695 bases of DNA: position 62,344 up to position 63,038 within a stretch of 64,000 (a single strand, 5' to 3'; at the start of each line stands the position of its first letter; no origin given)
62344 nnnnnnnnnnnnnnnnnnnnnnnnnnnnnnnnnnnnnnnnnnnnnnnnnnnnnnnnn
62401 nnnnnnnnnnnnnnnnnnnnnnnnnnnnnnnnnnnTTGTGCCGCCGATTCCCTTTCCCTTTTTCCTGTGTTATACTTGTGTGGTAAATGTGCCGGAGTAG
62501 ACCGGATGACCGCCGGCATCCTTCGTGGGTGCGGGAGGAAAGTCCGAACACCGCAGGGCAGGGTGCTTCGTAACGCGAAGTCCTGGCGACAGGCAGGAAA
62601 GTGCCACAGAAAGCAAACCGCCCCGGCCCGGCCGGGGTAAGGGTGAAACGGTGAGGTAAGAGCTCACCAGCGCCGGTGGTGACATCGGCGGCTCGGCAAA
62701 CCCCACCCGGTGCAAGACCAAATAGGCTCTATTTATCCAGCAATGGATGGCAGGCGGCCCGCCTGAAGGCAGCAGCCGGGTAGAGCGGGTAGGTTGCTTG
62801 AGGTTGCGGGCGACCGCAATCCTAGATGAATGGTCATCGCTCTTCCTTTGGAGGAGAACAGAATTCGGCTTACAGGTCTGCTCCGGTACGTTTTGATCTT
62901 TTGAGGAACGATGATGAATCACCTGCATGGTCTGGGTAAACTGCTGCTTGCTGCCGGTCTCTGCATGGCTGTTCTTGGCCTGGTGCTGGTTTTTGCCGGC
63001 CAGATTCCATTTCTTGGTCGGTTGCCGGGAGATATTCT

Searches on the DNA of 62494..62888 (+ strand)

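Call 88: search_dna_similar(query=window:62494-62888:+, collection=plasmids, mode=near, max_rows=3)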
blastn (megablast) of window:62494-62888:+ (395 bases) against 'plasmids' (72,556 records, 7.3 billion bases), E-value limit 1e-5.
No match.
